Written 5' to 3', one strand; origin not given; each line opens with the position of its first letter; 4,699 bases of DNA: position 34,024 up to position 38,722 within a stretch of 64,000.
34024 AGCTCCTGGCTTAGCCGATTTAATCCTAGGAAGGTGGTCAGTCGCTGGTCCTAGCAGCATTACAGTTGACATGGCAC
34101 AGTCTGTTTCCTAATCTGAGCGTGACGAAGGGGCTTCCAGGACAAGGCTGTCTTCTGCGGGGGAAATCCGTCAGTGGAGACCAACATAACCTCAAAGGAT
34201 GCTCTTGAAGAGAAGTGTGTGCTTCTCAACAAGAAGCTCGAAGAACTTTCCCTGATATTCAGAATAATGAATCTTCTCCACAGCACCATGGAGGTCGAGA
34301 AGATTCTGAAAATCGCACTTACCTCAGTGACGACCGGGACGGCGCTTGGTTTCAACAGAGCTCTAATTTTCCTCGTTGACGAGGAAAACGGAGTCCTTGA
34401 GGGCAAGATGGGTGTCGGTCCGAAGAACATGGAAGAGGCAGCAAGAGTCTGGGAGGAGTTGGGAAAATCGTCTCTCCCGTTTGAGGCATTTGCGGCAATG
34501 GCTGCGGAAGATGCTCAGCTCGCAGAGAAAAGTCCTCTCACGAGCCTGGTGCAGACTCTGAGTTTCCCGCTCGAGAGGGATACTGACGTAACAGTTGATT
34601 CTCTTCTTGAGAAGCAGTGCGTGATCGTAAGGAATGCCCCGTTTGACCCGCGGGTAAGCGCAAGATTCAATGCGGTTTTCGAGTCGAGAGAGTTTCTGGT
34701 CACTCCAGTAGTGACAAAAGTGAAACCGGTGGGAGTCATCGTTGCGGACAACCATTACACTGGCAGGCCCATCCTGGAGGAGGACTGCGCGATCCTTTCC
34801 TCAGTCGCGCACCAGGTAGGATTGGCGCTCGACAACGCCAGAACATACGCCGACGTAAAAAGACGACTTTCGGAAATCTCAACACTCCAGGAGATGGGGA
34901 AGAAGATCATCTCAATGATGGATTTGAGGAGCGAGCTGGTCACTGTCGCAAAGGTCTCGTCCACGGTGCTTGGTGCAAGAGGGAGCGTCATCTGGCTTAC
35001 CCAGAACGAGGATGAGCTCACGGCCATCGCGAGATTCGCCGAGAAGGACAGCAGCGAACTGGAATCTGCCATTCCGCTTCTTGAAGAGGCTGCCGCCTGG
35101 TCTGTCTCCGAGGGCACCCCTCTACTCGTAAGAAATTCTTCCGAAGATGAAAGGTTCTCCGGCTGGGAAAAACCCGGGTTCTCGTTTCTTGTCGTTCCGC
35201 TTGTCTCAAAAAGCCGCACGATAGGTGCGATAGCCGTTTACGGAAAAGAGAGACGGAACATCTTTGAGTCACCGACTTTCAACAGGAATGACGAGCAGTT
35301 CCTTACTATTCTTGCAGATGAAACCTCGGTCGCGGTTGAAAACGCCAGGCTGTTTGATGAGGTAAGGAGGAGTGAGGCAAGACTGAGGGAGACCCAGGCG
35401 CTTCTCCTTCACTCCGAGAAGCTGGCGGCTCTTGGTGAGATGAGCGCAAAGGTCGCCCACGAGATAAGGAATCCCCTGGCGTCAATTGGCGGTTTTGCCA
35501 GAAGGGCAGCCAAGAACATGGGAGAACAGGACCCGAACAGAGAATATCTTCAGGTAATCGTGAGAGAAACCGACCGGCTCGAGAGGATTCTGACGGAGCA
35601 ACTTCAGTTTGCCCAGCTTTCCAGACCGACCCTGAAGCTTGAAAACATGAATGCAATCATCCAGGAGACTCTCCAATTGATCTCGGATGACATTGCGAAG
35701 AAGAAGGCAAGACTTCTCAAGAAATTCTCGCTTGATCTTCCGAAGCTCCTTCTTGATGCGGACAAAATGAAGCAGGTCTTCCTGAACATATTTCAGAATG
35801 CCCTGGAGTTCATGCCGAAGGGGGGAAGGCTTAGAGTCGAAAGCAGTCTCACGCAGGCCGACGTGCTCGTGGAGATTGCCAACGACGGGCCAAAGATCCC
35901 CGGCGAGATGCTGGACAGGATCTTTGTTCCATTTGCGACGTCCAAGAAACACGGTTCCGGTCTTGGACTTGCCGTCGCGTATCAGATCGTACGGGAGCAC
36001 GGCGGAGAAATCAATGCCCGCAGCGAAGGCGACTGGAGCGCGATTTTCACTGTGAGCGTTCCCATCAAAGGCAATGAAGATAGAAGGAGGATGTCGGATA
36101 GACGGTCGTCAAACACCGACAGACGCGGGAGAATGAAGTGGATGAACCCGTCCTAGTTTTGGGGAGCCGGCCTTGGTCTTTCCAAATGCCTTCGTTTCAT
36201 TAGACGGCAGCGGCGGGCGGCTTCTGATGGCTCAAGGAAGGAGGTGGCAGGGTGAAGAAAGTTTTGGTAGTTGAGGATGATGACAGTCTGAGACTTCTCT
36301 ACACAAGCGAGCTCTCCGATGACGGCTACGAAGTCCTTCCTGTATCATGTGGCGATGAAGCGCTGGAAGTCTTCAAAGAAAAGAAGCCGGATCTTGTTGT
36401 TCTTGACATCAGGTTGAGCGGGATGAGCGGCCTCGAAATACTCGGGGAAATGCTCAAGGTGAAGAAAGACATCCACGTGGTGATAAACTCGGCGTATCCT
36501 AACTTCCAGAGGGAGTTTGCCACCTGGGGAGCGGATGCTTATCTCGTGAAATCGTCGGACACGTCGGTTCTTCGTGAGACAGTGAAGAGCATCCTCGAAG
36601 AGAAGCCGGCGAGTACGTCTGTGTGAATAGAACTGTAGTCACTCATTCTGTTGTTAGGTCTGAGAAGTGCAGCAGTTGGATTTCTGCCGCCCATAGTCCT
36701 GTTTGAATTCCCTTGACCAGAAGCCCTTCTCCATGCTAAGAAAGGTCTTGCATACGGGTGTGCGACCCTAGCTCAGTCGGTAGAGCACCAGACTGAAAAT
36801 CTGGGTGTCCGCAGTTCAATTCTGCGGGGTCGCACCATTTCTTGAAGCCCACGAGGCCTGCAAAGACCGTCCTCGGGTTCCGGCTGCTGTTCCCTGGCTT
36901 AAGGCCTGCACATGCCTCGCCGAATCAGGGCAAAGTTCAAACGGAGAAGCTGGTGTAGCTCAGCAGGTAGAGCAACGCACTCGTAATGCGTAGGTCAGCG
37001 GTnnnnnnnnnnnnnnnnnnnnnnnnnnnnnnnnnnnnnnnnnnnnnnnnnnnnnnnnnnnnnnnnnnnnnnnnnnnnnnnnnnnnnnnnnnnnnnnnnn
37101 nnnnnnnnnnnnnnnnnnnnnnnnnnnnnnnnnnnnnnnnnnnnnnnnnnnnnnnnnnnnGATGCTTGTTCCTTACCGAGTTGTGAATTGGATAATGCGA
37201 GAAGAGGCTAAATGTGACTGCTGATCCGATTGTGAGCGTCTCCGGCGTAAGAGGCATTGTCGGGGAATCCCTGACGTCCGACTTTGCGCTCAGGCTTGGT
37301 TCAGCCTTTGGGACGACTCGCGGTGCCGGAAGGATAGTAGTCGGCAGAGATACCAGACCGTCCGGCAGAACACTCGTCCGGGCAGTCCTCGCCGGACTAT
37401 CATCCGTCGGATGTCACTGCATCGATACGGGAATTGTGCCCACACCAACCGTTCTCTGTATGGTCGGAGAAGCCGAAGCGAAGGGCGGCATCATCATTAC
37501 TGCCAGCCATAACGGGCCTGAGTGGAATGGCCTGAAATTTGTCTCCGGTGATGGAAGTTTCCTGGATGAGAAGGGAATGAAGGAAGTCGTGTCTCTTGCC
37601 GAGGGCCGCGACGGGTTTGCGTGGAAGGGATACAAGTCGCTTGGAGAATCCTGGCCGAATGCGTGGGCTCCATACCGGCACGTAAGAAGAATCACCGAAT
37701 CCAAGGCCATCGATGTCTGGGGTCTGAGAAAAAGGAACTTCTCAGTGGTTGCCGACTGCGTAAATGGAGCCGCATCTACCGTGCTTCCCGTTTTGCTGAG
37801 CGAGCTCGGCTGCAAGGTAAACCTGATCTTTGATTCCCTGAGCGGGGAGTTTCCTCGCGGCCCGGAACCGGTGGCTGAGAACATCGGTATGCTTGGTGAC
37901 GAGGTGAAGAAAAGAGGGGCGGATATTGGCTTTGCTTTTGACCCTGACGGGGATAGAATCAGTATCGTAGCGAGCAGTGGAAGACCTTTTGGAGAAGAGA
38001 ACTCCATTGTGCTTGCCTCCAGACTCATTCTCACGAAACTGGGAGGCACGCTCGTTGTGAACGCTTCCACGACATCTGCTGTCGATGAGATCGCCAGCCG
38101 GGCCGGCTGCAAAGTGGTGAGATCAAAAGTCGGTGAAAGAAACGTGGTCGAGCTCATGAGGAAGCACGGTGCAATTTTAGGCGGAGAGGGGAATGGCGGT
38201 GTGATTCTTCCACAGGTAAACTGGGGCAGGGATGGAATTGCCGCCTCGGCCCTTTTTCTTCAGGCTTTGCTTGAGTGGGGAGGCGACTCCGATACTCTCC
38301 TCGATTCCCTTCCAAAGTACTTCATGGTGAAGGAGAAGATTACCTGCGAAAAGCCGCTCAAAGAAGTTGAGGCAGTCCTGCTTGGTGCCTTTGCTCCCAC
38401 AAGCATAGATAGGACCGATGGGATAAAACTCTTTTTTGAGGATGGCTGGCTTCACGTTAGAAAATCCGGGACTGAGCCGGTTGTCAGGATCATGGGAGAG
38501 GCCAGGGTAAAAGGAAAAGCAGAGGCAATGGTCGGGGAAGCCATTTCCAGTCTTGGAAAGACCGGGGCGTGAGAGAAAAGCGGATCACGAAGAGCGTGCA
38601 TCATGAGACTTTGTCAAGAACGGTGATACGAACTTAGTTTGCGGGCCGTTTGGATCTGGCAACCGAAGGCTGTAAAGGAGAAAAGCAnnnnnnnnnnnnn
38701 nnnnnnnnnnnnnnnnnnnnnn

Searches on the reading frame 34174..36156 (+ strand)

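Call 25: search_protein_families(library=pfam, proteins=[window:34174-36156:+], max_evalue=1e-8)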
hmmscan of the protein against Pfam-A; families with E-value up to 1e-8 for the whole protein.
window:34174-36156:+ (660 aa): 5 families
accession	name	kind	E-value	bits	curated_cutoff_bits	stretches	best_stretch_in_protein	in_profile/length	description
PF01590.32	GAF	-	3.8e-24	86.2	22.4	2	253-388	4-133/133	GAF domain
PF02518.31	HATPase_c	-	4.1e-21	75.9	26.4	1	528-631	2-109/111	Histidine kinase-, DNA gyrase B-, and HSP90-like ATPase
PF13492.12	GAF_3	-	2e-20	73.9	27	1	258-390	9-129/129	GAF domain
PF13185.12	GAF_2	-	2.3e-19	70.4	28.6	1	262-389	15-136/136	GAF domain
PF00512.31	HisKA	-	5.5e-13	49.2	26.9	1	420-482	2-63/66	His Kinase A (phospho-acceptor) domain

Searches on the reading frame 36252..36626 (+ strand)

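Call 25: search_protein_families(library=pfam, proteins=[window:36252-36626:+], max_evalue=1e-8)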
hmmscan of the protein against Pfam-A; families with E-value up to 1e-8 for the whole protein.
window:36252-36626:+ (124 aa): 1 family
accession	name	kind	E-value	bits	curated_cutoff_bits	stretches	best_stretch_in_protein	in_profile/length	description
PF00072.30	Response_reg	-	6.7e-21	75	30.2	1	4-111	1-110/111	Response regulator receiver domain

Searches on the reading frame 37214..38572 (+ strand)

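Call 10: search_protein_families(library=ncbifam, proteins=[window:37214-38572:+], max_evalue=0.00001)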
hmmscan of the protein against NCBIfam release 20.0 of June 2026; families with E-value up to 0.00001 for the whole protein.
window:37214-38572:+ (452 aa): 7 families
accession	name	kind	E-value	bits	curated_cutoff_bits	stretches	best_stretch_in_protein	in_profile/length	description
TIGR03990.1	Arch_GlmM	equivalog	4.9e-139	464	439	1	6-445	3-442/444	phosphoglucosamine mutase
TIGR01455.1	glmM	equivalog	1e-65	222.2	447.55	1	10-441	4-434/442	phosphoglucosamine mutase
NF007088.0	PRK09542.1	equivalog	1.3e-52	179.3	618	1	6-444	11-450/456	phosphomannomutase/phosphoglucomutase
NF046027.1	PhglucPhmanMutPgmG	equivalog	2.7e-51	174.7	600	1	12-443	15-446/460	phosphoglucomutase/phosphomannomutase PgmG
NF011943.0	PRK15414.1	subfamily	6.8e-34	117.6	801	1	11-432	11-438/456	phosphomannomutase CpsG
NF005737.0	PRK07564.1-1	equivalog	7.3e-09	34.8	378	0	39-118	51-136/543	alpha-D-glucose phosphate-specific phosphoglucomutase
TIGR01132.1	pgm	equivalog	1.3e-06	27.1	778.05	0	39-120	79-169/546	phosphoglucomutase (alpha-D-glucose-1,6-bisphosphate-dependent)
